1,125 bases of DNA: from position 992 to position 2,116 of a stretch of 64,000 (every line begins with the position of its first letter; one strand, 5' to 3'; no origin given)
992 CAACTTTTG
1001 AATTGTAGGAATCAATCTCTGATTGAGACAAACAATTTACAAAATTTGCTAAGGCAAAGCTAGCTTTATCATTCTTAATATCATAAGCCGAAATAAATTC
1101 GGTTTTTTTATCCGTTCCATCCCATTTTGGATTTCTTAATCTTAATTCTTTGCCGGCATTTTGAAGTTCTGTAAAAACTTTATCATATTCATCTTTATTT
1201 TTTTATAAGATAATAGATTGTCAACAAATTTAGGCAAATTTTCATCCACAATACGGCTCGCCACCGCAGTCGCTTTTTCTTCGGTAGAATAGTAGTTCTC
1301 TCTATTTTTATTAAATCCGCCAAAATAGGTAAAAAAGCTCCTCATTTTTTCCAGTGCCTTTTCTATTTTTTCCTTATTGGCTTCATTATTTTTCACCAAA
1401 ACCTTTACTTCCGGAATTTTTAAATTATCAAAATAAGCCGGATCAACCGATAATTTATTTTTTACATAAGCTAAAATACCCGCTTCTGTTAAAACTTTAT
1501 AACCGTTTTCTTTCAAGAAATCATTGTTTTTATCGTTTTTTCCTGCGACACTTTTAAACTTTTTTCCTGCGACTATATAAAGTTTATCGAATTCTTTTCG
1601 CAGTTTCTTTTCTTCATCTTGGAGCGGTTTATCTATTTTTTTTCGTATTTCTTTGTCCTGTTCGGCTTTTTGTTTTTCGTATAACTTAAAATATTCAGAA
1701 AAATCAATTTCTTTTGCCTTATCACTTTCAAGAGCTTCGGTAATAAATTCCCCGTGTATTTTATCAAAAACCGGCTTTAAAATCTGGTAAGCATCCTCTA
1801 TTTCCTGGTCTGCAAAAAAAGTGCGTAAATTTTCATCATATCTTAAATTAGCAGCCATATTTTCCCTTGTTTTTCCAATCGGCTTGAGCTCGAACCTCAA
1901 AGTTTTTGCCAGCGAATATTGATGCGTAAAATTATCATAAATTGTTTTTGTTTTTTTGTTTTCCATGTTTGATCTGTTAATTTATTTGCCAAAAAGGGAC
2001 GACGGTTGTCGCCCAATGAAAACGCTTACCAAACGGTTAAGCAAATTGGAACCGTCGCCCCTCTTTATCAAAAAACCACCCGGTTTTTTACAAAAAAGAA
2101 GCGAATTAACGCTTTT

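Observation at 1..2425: cas12a at the window edge carries a frameshift in a homopolymer; no array or adaptation genes on its 5' side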

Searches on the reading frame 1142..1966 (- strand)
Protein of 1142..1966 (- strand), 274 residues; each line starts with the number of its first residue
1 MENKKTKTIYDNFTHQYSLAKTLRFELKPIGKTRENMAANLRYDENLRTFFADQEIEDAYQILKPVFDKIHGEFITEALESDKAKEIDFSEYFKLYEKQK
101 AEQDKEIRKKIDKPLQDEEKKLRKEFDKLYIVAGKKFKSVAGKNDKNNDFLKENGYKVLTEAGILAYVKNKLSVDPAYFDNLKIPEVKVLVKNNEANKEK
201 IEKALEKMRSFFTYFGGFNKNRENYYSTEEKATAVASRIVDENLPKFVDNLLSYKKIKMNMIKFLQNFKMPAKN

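Call 14: find_encoding_contigs(protein=window:1142-1966:-, flank=10000, max_places=6)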
Protein window:1142-1966:- (274 aa): 18 contigs read that carry it; 3 places shown.
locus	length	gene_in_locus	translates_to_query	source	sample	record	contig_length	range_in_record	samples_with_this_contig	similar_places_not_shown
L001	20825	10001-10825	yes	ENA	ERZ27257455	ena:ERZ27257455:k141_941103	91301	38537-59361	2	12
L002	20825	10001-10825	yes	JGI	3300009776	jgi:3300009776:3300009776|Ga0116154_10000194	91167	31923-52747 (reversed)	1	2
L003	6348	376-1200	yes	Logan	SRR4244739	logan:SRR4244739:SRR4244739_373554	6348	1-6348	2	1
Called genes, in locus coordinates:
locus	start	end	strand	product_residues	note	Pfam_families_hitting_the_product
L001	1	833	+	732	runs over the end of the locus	-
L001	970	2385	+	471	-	PF10282:Lactonase (faint), PF25174:Beta-prop_THOC3 (faint), PF01731:Arylesterase (faint), PF23381:Beta-prop_IFT122_1st (faint), PF23414:Beta-prop_EML_2 (faint), PF21959:DUF6923 (faint), PF08450:SGL (faint), PF21783:YNCE (faint)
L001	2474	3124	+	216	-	-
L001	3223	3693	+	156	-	PF02643:DUF192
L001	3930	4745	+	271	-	PF01145:Band_7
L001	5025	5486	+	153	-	-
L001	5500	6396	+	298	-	-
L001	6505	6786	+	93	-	-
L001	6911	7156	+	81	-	-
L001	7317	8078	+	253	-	-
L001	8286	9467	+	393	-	PF00188:CAP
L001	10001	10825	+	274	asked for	PF18501:REC1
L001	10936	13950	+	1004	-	PF22222:Cpf1_PI-like, PF18516:RuvC_1, PF18510:NUC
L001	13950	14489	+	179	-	PF01930:Cas_Cas4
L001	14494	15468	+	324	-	PF01867:Cas_Cas1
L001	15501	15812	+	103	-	PF09827:CRISPR_Cas2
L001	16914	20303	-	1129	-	PF00873:ACR_tran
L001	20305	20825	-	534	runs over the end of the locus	-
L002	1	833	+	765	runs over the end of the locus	-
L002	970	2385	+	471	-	PF10282:Lactonase (faint), PF25174:Beta-prop_THOC3 (faint), PF01731:Arylesterase (faint), PF23381:Beta-prop_IFT122_1st (faint), PF23414:Beta-prop_EML_2 (faint), PF21959:DUF6923 (faint), PF08450:SGL (faint), PF21783:YNCE (faint)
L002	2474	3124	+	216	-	-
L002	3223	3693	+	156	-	PF02643:DUF192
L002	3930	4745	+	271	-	PF01145:Band_7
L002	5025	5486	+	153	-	-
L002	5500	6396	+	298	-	-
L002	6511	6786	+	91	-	-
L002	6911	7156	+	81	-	-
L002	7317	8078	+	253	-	-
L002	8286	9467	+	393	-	PF00188:CAP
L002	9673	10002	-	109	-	-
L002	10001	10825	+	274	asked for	PF18501:REC1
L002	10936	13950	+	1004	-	PF22222:Cpf1_PI-like, PF18516:RuvC_1, PF18510:NUC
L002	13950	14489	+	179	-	PF01930:Cas_Cas4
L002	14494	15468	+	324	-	PF01867:Cas_Cas1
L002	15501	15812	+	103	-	PF09827:CRISPR_Cas2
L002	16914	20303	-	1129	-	PF00873:ACR_tran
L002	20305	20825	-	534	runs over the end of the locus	-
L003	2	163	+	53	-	?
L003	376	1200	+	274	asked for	PF18501:REC1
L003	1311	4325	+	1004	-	PF22222:Cpf1_PI-like, PF18516:RuvC_1, PF18510:NUC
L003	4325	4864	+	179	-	PF01930:Cas_Cas4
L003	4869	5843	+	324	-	PF01867:Cas_Cas1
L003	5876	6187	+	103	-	PF09827:CRISPR_Cas2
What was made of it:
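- On Genomic island: The island holds only cas12a, cas4, cas1, cas2 and the array (call 14).
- Gene callers predict both ORFs (call 14).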

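Call 22: list_cluster_members(proteins=[window:1142-1966:-, P0001, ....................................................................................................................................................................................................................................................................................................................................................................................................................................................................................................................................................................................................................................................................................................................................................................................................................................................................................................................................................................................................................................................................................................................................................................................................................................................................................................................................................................])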
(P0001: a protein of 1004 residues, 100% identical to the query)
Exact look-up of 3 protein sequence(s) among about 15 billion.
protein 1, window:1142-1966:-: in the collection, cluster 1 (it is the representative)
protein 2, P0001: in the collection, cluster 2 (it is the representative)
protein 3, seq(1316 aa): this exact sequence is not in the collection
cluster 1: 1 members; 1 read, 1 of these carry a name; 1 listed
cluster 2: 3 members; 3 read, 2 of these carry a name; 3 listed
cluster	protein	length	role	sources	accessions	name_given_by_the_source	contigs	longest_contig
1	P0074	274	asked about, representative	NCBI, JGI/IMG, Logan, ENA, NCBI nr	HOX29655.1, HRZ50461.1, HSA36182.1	MAG TPA: hypothetical protein P5080_00530 [Candidatus Paceibacterota bacterium] | hypothetical protein [Candidatus Pacearchaeota archaeon]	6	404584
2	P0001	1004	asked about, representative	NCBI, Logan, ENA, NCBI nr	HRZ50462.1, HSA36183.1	MAG TPA: type V CRISPR-associated protein Cas12a/Cpf1 [Candidatus Paceibacterota ... | type V CRISPR-associated protein Cas12a/Cpf1 [Candidatus Paceibacterota bacterium]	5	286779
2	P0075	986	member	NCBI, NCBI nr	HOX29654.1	MAG TPA: type V CRISPR-associated protein Cas12a/Cpf1 [Candidatus Pacearchaeota archaeon] | type V CRISPR-associated protein Cas12a/Cpf1 [Candidatus Pacearchaeota archaeon]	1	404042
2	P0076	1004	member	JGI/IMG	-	-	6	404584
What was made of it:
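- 1142..1966 (-): cas12a 5' part in frame 0. It gives a 274-aa truncated product (WED-I plus part of REC1) ending at TAA 1142-1144. The last 17 residues (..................) are out-of-frame read-through. The exact product is on 18 public contigs (call 14) and in 3 NCBI MAGs (call 22).
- It is present in three NCBI MAGs (call 22).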

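Call 25: find_encoding_contigs(protein=P0076, flank=10000, max_places=6)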
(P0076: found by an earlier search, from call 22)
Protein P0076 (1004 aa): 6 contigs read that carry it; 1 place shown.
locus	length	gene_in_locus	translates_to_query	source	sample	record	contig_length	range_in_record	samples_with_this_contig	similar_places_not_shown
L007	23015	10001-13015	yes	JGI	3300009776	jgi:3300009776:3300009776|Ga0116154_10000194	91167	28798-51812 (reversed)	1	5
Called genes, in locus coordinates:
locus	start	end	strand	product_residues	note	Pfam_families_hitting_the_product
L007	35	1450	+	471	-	PF10282:Lactonase (faint), PF25174:Beta-prop_THOC3 (faint), PF01731:Arylesterase (faint), PF23381:Beta-prop_IFT122_1st (faint), PF23414:Beta-prop_EML_2 (faint), PF21959:DUF6923 (faint), PF08450:SGL (faint), PF21783:YNCE (faint)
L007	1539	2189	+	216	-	-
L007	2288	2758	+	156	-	PF02643:DUF192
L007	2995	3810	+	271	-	PF01145:Band_7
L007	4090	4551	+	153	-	-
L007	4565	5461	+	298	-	-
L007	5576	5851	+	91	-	-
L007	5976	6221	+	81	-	-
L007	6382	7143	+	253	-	-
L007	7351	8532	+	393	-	PF00188:CAP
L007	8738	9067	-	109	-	-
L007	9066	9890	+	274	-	PF18501:REC1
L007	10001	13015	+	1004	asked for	PF22222:Cpf1_PI-like, PF18516:RuvC_1, PF18510:NUC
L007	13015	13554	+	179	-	PF01930:Cas_Cas4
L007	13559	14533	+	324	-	PF01867:Cas_Cas1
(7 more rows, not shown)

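Call 52: search_protein_families(library=pfam, proteins=[L001:13950-14489:+, L001:14494-15468:+, L001:15501-15812:+])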
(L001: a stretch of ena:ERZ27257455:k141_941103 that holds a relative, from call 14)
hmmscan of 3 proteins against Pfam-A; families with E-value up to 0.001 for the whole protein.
L001:13950-14489:+ (179 aa): 2 families
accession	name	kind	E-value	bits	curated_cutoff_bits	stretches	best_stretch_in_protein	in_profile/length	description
PF01930.23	Cas_Cas4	-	4.6e-13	50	22.7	1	7-178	2-158/160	Domain of unknown function DUF83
PF12705.13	PDDEXK_1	-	0.00082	19.8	22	0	75-179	126-247/247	PD-(D/E)XK nuclease superfamily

L001:14494-15468:+ (324 aa): 1 family
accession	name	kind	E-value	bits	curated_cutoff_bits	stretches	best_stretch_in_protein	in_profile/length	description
PF01867.21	Cas_Cas1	-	4.2e-47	161.1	22.3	1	25-280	10-279/283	CRISPR associated protein Cas1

L001:15501-15812:+ (103 aa): 1 family
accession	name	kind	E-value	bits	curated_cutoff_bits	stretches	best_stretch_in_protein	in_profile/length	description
PF09827.14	CRISPR_Cas2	-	3.9e-16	59.4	23.8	1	1-75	2-73/74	CRISPR associated protein Cas2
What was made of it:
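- On Type V-A CRISPR-Cas: Pfam Cas_Cas4 4.6e-13, Cas_Cas1 4.2e-47, CRISPR_Cas2 3.9e-16, each with near-full model coverage (calls 14, 52).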

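Call 55: find_related_loci(query=L001:16914-20303:-, collection=genome_contigs, flank=9000)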
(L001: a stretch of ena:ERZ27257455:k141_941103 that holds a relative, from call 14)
Query L001:16914-20303:- (1129 aa) in genome_contigs; peptide patterns used: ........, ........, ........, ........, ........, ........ (x = any residue, [..] = any of these).
90 stretches matched a pattern; 20 encode a relative of the query (tblastn E <= 1e-3); 20 distinct loci.
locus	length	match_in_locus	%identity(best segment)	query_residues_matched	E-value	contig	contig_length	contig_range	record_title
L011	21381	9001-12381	82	1-1128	0e+0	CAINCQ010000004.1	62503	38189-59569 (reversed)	uncultured bacterium isolate AM-2014-D8_bin-0821 genome assembly, contig: bin-0821:04/42, whole genome shotgun sequence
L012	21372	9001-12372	57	6-1129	0e+0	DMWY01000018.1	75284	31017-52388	MAG TPA_asm: Candidatus Moraniibacteriota bacterium isolate UBA12116 contig_488, whole genome shotgun sequence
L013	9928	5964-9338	56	5-1129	0e+0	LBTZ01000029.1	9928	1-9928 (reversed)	MAG: Parcubacteria group bacterium GW2011_GWD2_38_11 US70_C0029, whole genome shotgun sequence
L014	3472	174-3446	57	5-1099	0e+0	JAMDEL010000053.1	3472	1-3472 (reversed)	MAG: Patescibacteria group bacterium isolate FK_Sedi_B_Bin.102 NODE_118149_length_3472_cov_1.34828, whole genome shotgun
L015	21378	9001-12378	56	5-1129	0e+0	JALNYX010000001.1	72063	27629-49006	MAG: Candidatus Moraniibacteriota bacterium isolate SO_2017_GW1 bin 259 NODE_2146_length_72063_cov_1.075803_OW334_2017,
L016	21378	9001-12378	56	5-1129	0e+0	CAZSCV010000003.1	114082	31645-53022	MAG TPA_asm: uncultured Bdellovibrionales bacterium isolate binchicken_co191_89 genome assembly, contig: NODE_192_length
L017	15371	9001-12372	56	6-1129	0e+0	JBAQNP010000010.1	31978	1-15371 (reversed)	MAG: Candidatus Moraniibacteriota bacterium isolate MFD12002_ilm_asm_bin49 k127_1397, whole genome shotgun sequence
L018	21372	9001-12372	58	4-1126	0e+0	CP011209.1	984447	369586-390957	MAG: Candidatus Wolfebacteria bacterium GW2011_GWB1_47_1 chromosome, complete genome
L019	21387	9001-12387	58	2-1129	0e+0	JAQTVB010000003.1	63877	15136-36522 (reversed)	MAG: Patescibacteria group bacterium isolate STB_78 NODE_919_length_63877_cov_4.156565_Sandtown_B, whole genome shotgun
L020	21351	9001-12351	55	8-1129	0e+0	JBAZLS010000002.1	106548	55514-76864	MAG: Candidatus Paceibacterota bacterium isolate SO_2017_LW4_20 scaffold_608_c1_LW137-91_2017, whole genome shotgun sequ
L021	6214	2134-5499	57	2-1121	0e+0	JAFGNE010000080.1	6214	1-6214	MAG: Candidatus Peregrinibacteria bacterium isolate Zod_Metabat.530 k87_12578069, whole genome shotgun sequence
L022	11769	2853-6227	56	6-1128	0e+0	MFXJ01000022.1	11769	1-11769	MAG: Candidatus Peregrinibacteria bacterium RIFOXYB2_FULL_32_7 rifoxyb2_full_scaffold_1980, whole genome shotgun sequenc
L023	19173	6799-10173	54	6-1129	0e+0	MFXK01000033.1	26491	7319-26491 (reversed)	MAG: Candidatus Peregrinibacteria bacterium RIFOXYB2_FULL_33_20 rifoxyb2_full_scaffold_632, whole genome shotgun sequenc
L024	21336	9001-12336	51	11-1120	0e+0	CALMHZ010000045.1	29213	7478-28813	MAG TPA_asm: uncultured bacterium isolate SRR6670122_bin.64_CONCOCT_v1.1_MAG genome assembly, contig: ERZ534011.934, who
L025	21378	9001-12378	54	6-1129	0e+0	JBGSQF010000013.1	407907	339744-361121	MAG: Candidatus Paceibacteria bacterium isolate JTS-AC323 k141_425688, whole genome shotgun sequence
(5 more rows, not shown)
